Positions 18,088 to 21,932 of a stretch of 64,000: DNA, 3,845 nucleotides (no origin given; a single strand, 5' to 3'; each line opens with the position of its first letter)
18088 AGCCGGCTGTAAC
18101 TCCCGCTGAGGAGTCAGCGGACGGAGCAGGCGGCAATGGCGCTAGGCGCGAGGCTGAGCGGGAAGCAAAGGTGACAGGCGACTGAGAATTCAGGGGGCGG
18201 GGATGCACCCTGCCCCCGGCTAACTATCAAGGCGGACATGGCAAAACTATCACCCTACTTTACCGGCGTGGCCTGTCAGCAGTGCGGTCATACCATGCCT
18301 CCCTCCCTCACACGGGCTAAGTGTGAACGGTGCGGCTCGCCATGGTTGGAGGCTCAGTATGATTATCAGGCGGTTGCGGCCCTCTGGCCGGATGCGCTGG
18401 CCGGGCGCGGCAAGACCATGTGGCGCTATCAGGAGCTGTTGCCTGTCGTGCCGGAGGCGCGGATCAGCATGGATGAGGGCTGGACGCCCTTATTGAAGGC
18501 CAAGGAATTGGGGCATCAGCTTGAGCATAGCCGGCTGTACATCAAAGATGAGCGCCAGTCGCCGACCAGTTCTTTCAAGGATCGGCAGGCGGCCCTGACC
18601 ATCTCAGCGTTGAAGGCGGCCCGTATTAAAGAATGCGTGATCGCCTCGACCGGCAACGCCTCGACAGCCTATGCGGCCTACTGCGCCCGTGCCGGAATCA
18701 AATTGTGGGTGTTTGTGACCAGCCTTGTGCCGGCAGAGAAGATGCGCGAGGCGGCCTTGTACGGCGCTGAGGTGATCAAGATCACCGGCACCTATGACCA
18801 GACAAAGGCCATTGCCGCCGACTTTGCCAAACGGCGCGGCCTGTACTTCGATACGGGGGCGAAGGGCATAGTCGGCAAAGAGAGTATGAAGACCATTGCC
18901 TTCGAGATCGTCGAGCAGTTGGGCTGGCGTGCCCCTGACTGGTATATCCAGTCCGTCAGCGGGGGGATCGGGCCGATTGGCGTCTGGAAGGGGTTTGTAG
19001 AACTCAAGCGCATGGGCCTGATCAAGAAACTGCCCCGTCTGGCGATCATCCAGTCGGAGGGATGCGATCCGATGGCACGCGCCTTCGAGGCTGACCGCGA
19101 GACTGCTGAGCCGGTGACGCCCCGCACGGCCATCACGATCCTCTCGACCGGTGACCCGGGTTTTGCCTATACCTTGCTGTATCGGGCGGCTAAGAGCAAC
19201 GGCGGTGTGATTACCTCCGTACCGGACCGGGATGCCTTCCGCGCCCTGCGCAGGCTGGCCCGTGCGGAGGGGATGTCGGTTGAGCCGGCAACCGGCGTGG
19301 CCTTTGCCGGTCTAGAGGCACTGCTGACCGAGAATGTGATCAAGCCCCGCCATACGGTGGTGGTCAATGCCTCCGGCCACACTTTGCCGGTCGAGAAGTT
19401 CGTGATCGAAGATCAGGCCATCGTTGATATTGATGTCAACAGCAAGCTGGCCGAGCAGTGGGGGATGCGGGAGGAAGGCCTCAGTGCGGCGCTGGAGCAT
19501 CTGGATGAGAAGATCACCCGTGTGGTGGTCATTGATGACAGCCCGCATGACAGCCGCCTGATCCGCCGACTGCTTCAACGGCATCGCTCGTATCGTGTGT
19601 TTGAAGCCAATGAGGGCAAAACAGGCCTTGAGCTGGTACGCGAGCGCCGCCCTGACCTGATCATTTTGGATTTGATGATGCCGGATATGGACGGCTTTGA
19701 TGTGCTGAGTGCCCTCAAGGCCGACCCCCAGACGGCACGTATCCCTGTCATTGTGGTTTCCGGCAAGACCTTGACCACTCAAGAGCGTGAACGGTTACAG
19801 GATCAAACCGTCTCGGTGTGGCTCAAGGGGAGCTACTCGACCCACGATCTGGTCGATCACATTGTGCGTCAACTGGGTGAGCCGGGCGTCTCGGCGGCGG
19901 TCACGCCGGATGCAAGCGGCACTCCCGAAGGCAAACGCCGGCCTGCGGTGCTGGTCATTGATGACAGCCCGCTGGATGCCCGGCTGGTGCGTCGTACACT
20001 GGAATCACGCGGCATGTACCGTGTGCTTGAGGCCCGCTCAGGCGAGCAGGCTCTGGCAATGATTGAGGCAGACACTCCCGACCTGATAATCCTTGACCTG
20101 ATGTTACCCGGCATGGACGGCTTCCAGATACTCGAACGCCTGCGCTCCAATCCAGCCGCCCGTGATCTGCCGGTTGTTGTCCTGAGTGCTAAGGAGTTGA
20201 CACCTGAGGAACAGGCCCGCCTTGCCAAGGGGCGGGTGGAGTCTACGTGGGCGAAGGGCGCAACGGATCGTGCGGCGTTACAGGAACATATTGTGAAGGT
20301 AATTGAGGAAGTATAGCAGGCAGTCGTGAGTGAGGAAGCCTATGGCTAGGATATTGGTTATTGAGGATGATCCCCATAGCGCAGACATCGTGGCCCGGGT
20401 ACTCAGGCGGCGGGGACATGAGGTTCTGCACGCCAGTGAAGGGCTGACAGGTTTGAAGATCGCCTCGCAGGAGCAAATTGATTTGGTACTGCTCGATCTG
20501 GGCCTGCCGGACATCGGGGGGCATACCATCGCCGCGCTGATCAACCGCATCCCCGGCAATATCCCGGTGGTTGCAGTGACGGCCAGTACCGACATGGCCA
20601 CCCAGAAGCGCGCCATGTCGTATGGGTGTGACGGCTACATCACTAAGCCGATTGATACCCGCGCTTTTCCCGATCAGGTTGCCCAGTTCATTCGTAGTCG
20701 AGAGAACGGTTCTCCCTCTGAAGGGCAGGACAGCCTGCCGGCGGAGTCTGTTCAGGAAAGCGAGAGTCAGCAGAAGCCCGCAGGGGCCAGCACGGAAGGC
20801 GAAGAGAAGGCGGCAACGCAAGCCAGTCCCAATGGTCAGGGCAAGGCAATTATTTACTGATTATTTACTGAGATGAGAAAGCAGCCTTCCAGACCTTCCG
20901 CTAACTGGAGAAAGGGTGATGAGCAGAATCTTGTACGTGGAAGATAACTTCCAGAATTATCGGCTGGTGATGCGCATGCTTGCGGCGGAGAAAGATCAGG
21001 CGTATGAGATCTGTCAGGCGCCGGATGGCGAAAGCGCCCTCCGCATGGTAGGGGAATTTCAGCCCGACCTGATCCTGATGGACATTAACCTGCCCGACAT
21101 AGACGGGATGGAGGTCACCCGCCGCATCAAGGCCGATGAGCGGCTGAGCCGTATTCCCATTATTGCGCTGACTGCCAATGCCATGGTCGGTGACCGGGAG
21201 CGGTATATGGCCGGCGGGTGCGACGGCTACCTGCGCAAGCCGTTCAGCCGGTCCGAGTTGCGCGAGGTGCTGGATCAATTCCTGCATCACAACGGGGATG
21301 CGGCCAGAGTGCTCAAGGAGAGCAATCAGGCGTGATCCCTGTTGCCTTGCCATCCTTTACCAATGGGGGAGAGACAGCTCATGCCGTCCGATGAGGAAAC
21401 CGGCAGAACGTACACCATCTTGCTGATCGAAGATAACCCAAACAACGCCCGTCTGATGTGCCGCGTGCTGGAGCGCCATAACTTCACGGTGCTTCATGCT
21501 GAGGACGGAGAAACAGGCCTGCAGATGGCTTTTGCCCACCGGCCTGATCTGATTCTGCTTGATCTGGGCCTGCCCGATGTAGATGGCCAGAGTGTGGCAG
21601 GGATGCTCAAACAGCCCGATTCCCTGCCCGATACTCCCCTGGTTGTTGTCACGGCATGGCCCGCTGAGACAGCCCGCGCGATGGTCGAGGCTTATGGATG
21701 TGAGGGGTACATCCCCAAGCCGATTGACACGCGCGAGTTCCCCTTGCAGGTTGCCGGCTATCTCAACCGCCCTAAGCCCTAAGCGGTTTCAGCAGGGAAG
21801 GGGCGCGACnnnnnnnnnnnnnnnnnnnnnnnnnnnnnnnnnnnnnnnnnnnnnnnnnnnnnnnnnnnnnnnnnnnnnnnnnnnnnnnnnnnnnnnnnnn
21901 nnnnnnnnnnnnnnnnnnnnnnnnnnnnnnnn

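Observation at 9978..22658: Co-directional seven-gene signalling cluster: orphan SBP, giant kinase, PLP enzyme-REC-REC, three stand-alone receivers, GNAT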

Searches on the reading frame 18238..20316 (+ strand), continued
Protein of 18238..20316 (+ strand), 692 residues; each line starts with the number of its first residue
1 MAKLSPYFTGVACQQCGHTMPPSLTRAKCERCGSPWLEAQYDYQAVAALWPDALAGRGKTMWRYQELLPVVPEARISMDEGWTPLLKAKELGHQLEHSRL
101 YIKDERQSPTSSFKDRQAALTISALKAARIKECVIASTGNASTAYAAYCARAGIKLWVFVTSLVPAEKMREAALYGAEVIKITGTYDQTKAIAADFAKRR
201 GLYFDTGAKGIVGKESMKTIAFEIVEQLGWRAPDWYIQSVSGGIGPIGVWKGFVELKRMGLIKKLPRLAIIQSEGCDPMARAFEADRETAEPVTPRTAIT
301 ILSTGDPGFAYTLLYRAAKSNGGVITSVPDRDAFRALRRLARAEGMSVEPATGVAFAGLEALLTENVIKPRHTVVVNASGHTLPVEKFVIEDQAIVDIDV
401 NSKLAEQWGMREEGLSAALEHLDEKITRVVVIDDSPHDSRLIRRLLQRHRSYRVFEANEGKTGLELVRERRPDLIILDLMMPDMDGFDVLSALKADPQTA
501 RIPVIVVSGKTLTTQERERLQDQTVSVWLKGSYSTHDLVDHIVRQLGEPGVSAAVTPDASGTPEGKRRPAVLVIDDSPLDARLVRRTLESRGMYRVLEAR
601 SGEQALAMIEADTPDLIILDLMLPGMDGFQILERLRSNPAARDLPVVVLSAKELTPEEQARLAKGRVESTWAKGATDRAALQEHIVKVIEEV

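Call 52: search_protein_families(library=pfam, proteins=[L014:1238-2626:-, L032:3-1430:-, L033:2673-3242:+, L033:1328-2656:+, L034:3234-4253:+, L042:2919-3560:-, L057:1-1125:-, L081:3693-4718:+, L085:1053-1604:+, L042:2044-2901:-], max_evalue=0.0001)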
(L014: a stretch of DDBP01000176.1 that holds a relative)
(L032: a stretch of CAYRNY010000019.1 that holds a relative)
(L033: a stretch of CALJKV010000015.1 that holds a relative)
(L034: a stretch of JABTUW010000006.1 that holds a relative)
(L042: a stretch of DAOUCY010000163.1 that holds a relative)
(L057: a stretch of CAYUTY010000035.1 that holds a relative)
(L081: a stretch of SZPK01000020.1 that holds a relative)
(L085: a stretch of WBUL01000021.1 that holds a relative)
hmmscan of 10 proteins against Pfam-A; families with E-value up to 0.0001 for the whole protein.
L014:1238-2626:- (462 aa): 2 families
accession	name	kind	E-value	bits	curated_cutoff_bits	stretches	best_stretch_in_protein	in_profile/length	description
PF00120.29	Gln-synt_C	-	3.9e-104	348.9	24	1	125-458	2-344/344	Glutamine synthetase, catalytic domain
PF03951.24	Gln-synt_N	-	8.2e-25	86.7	33.4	1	34-118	2-82/82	Glutamine synthetase, beta-Grasp domain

L032:3-1430:- (476 aa): 2 families
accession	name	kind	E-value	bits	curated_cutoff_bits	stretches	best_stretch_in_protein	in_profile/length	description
PF00120.29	Gln-synt_C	-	4.5e-106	355.2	24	1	150-471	2-332/344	Glutamine synthetase, catalytic domain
PF03951.24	Gln-synt_N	-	5.7e-26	90.4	33.4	1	58-143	1-82/82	Glutamine synthetase, beta-Grasp domain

L033:2673-3242:+ (189 aa): 0 families

L033:1328-2656:+ (442 aa): 1 family
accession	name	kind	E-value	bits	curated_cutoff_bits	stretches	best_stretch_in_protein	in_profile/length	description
PF06965.17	Na_H_antiport_1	-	3.8e-153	510.2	23.5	1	20-437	2-374/374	Na+/H+ antiporter 1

L034:3234-4253:+ (339 aa): 2 families
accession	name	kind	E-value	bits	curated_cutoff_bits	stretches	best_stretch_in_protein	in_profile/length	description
PF04392.18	ABC_sub_bind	-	1e-46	160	25.9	1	48-337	11-292/293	ABC transporter substrate binding protein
PF13458.12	Peripla_BP_6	-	1e-06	29.1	31.7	1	51-206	19-170/343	Periplasmic binding protein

L042:2919-3560:- (213 aa): 1 family
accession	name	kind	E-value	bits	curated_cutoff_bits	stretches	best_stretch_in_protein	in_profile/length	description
PF02830.23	V4R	-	3e-09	37.3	31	1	152-208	5-61/62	V4R domain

L057:1-1125:- (375 aa): 3 families
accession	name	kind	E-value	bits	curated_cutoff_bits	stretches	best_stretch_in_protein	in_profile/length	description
PF01979.26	Amidohydro_1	-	4.4e-27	95.7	25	1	112-374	8-254/345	Amidohydrolase family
PF01740.26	STAS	-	8.9e-15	54.8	22.6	1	7-100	5-103/106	STAS domain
PF13466.11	STAS_2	-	2.1e-07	31.5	29.2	1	16-91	2-80/80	STAS domain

L081:3693-4718:+ (341 aa): 1 family
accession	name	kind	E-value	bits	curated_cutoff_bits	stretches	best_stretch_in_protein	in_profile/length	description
PF12974.12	Phosphonate-bd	-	6.4e-47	160.4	27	1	78-318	8-235/242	ABC transporter, phosphonate, periplasmic substrate-binding protein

L085:1053-1604:+ (183 aa): 0 families

L042:2044-2901:- (285 aa): 3 families
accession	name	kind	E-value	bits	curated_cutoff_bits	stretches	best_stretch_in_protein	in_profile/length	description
PF00072.30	Response_reg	-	1.9e-27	96.1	30.2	1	7-118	1-110/111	Response regulator receiver domain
PF00990.26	GGDEF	-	1.5e-07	31.8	23.8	1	132-239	4-114/161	Diguanylate cyclase, GGDEF domain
PF23198.2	PDE8A_N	-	2.1e-05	24.9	29.6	1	27-92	33-99/147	PDE8A-like, N-terminal domain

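Call 53: list_cluster_members(proteins=[P0001, P0121])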
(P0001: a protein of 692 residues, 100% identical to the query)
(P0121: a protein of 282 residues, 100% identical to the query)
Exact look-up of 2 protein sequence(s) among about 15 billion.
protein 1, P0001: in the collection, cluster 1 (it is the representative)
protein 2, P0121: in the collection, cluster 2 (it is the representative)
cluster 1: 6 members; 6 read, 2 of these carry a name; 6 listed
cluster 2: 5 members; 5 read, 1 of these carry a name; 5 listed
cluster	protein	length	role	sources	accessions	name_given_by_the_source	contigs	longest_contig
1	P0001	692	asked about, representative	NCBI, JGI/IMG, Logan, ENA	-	-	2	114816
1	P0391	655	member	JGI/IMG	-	threonine synthase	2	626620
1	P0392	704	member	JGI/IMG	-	threonine synthase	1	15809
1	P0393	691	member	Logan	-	-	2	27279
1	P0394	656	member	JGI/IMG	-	-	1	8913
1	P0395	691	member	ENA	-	-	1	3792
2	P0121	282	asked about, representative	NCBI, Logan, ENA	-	-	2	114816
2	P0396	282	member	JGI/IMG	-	ribosomal protein S18 acetylase RimI-like enzyme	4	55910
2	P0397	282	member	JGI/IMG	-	-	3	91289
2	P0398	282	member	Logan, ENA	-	-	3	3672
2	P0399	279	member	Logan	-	-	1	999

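Call 72: search_protein_families(library=pfam, proteins=[L008:2282-2971:+, L021:1904-3493:+, L066:69-920:+, L078:3469-6117:+, L047:5534-5971:+, L011:5027-5992:+, L076:2995-3363:+, L060:1211-1525:+], max_evalue=0.0001)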
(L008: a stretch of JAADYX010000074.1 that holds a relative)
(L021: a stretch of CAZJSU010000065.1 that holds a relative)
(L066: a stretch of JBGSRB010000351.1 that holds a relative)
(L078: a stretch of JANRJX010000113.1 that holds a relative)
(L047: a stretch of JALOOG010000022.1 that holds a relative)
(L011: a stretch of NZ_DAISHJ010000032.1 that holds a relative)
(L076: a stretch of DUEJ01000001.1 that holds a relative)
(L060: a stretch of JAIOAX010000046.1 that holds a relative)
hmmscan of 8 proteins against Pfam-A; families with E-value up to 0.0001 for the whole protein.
L008:2282-2971:+ (229 aa): 0 families

L021:1904-3493:+ (529 aa): 0 families

L066:69-920:+ (283 aa): 0 families

L078:3469-6117:+ (882 aa): 1 family
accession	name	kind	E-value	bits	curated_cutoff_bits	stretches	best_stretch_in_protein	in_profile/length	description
PF13231.12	PMT_2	-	1.8e-05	25.4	26.1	1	57-162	2-107/160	Dolichyl-phosphate-mannose-protein mannosyltransferase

L047:5534-5971:+ (145 aa): 0 families

L011:5027-5992:+ (321 aa): 4 families
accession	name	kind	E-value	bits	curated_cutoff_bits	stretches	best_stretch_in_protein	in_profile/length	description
PF13407.12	Peripla_BP_4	-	2.8e-63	214.3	35.1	1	61-307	9-258/258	Periplasmic binding protein domain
PF00532.27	Peripla_BP_1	-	1.9e-13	51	22.2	1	63-298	14-253/281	Periplasmic binding proteins and sugar binding domain of LacI family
PF13377.12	Peripla_BP_3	-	2.5e-10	41.1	26.5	1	185-311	24-153/167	Periplasmic binding protein-like domain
PF13458.12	Peripla_BP_6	-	4.4e-05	23.8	31.7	1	80-286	42-246/343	Periplasmic binding protein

L076:2995-3363:+ (122 aa): 0 families

L060:1211-1525:+ (104 aa): 0 families

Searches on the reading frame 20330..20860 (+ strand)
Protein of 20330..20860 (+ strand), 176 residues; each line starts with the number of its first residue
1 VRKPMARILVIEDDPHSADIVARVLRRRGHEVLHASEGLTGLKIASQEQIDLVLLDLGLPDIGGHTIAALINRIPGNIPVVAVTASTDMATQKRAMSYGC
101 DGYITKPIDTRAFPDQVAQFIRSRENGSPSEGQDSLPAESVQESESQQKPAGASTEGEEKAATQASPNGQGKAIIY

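Call 4: search_protein_families(library=pfam, proteins=[window:20330-20860:+], max_evalue=0.01)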
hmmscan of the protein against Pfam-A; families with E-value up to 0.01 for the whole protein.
window:20330-20860:+ (176 aa): 1 family
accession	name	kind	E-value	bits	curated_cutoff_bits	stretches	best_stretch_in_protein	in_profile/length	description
PF00072.30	Response_reg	-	4.1e-24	85.3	30.2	1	8-113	1-106/111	Response regulator receiver domain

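Call 5: search_protein_families(library=ncbifam, proteins=[window:20330-20860:+], max_evalue=0.001)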
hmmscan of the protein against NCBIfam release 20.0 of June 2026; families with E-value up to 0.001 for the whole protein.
window:20330-20860:+ (176 aa): 96 families (the best 25 are shown)
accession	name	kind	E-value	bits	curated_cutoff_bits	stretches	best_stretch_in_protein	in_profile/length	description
TIGR02956.1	TMAO_torS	equivalog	8.2e-19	67.2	676.5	1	5-154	701-852/967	TMAO reductase system sensor histidine kinase/response regulator TorS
NF008296.0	PRK11083.1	equivalog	4e-18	65.7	273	1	5-126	3-123/228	two-component system response regulator CreB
NF041733.1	resp_reg_CseB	equivalog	1.7e-17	63.6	350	1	7-128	2-122/228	two-component system response regulator CseB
NF011874.0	PRK15347.1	equivalog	1.9e-17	62.7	852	1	7-110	692-799/921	two component system sensor kinase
NF007135.0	PRK09581.1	equivalog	2.1e-17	63.1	474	1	5-113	2-112/457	PleD family two-component system response regulator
TIGR01387.1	cztR_silR_copR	subfamily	2.7e-17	63.2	279.2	1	8-123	1-116/218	heavy metal response regulator transcription factor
NF040689.1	MtrAB_MtrA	equivalog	3e-17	62.7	300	1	8-126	1-118/219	MtrAB system response regulator MtrA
NF045991.1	RespRegCtrARhodob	equivalog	2.8e-16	59.9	350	1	7-122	2-117/224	response regulator transcription factor CtrA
NF008302.0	PRK11091.1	equivalog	4.3e-16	58.3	838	1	3-129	523-651/779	aerobic respiration two-component sensor histidine kinase ArcB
NF008318.0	PRK11107.1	equivalog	6.3e-16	57.6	890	1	6-128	668-792/920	two-component sensor histidine kinase BarA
NF040534.1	resp_reg_YycF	equivalog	8.1e-16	58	340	1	7-129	2-123/231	response regulator YycF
NF045505.1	RR_RssB_Pseudo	equivalog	1.2e-15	57.4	700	1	1-113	1-113/394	two-component system response regulator RssB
NF007005.1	PRK09468.1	equivalog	1.3e-15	57.5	331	1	6-132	4-133/237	osmolarity response regulator transcription factor OmpR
NF012227.0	AdeR_RR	equivalog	2.4e-15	56.7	340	1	7-122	13-127/239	efflux system response regulator transcription factor AdeR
NF033120.0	vanR_FM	exception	3.9e-15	56.1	460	1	7-110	5-107/231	vancomycin resistance response regulator transcription factor, VanR-F/VanR-M family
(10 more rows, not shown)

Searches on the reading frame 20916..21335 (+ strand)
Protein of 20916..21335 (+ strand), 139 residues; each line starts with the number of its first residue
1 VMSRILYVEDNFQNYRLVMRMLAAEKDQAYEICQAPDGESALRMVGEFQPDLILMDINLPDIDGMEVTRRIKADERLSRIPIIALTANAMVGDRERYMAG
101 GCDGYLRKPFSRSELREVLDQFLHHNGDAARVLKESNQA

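Call 4: search_protein_families(library=pfam, proteins=[window:20916-21335:+], max_evalue=0.01)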
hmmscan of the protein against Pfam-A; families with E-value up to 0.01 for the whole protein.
window:20916-21335:+ (139 aa): 1 family
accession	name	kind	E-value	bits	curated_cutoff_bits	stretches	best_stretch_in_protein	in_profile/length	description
PF00072.30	Response_reg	-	1.6e-26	93.1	30.2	1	5-119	1-110/111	Response regulator receiver domain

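Call 5: search_protein_families(library=ncbifam, proteins=[window:20916-21335:+], max_evalue=0.001)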
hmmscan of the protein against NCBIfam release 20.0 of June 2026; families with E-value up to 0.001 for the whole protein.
window:20916-21335:+ (139 aa): 95 families (the best 25 are shown)
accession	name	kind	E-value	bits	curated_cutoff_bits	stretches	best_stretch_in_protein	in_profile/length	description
NF008318.0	PRK11107.1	equivalog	1.7e-26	92.6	890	1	4-135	669-797/920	two-component sensor histidine kinase BarA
NF007135.0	PRK09581.1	equivalog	6.3e-23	81.3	474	1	1-115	1-112/457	PleD family two-component system response regulator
TIGR02154.1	PhoB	equivalog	4.8e-22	78.4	296.2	1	1-116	1-113/226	phosphate regulon transcriptional regulator PhoB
NF008302.0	PRK11091.1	equivalog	5e-21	74.6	838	1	4-134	527-654/779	aerobic respiration two-component sensor histidine kinase ArcB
NF038297.2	hybrid_HK_HrmK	equivalog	5.1e-21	75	725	1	3-121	491-606/607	hybrid histidine kinase/response regulator HrmK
NF045944.1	ResRegRpaBCyano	equivalog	8.5e-21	74.4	330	1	19-126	10-115/229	response regulator transcription factor RpaB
TIGR02956.1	TMAO_torS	equivalog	1.2e-20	73.2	676.5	1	3-135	702-834/967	TMAO reductase system sensor histidine kinase/response regulator TorS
NF011874.0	PRK15347.1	equivalog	3.6e-20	71.6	852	1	4-120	692-807/921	two component system sensor kinase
NF008099.0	PRK10841.1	equivalog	6.7e-18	63.9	920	1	5-124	827-941/949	two-component system sensor histidine kinase RcsC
NF040534.1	resp_reg_YycF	equivalog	9e-18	64.4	340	1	26-117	21-109/231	response regulator YycF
NF040689.1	MtrAB_MtrA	equivalog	1.3e-17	63.9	300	1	26-116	19-106/219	MtrAB system response regulator MtrA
NF045991.1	RespRegCtrARhodob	equivalog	2.2e-17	63.6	350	1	4-116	2-109/224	response regulator transcription factor CtrA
NF041947.1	LuxQ_Vibrio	equivalog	7.9e-17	60.4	1200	1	4-125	724-841/843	quorum-sensing autoinducer 2 sensor kinase/phosphatase LuxQ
TIGR01387.1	cztR_silR_copR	subfamily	2.3e-15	56.9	279.2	1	5-123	1-114/218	heavy metal response regulator transcription factor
NF007005.1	PRK09468.1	equivalog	4e-15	55.9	331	1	3-119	4-115/237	osmolarity response regulator transcription factor OmpR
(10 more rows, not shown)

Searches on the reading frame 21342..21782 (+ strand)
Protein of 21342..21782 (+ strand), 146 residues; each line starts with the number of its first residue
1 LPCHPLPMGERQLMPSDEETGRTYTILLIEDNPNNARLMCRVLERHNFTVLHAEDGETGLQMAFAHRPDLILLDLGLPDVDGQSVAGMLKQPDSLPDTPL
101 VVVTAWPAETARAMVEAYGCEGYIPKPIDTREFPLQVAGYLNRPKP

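Call 4: search_protein_families(library=pfam, proteins=[window:21342-21782:+], max_evalue=0.01)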
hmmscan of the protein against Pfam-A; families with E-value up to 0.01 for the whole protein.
window:21342-21782:+ (146 aa): 1 family
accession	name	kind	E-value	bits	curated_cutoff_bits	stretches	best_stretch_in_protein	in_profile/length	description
PF00072.30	Response_reg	-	1.3e-20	74.1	30.2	1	26-133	1-106/111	Response regulator receiver domain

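Call 5: search_protein_families(library=ncbifam, proteins=[window:21342-21782:+], max_evalue=0.001)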
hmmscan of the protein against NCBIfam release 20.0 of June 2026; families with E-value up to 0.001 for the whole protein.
window:21342-21782:+ (146 aa): 89 families (the best 25 are shown)
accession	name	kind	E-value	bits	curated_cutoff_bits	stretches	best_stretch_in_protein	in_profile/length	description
NF008318.0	PRK11107.1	equivalog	1.1e-18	66.7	890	1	12-138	656-782/920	two-component sensor histidine kinase BarA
TIGR02154.1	PhoB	equivalog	3.4e-17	62.5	296.2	1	24-145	3-124/226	phosphate regulon transcriptional regulator PhoB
NF007135.0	PRK09581.1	equivalog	2.2e-16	59.7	474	1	24-130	3-109/457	PleD family two-component system response regulator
NF007982.1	PRK10710.1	equivalog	5.3e-16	58.9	380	1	21-143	5-124/235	envelope stress response regulator BaeR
NF008296.0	PRK11083.1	equivalog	5.2e-15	55.5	273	1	24-144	4-121/228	two-component system response regulator CreB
NF041866.1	EpsW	equivalog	7e-15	54.8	200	1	24-141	6-125/131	exopolysaccharide biosynthesis response regulator EpsW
NF038297.2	hybrid_HK_HrmK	equivalog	7.4e-15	54.6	725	1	21-132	488-599/607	hybrid histidine kinase/response regulator HrmK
NF045991.1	RespRegCtrARhodob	equivalog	4.8e-14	52.6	350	1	26-135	3-110/224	response regulator transcription factor CtrA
NF040534.1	resp_reg_YycF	equivalog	5.1e-14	52.1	340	1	25-143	2-117/231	response regulator YycF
NF008302.0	PRK11091.1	equivalog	7e-14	51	838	1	15-133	517-635/779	aerobic respiration two-component sensor histidine kinase ArcB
NF040689.1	MtrAB_MtrA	equivalog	1.5e-13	50.6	300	1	26-135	1-107/219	MtrAB system response regulator MtrA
NF007820.0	PRK10529.1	equivalog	1.7e-13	50.5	325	1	25-134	3-109/225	two-component system response regulator KdpE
TIGR02956.1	TMAO_torS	equivalog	2.3e-13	49.2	676.5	1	23-141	701-820/967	TMAO reductase system sensor histidine kinase/response regulator TorS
NF007005.1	PRK09468.1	equivalog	3e-13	49.7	331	1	23-143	3-121/237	osmolarity response regulator transcription factor OmpR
NF041733.1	resp_reg_CseB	equivalog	8.7e-13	48.2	350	1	25-134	2-108/228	two-component system response regulator CseB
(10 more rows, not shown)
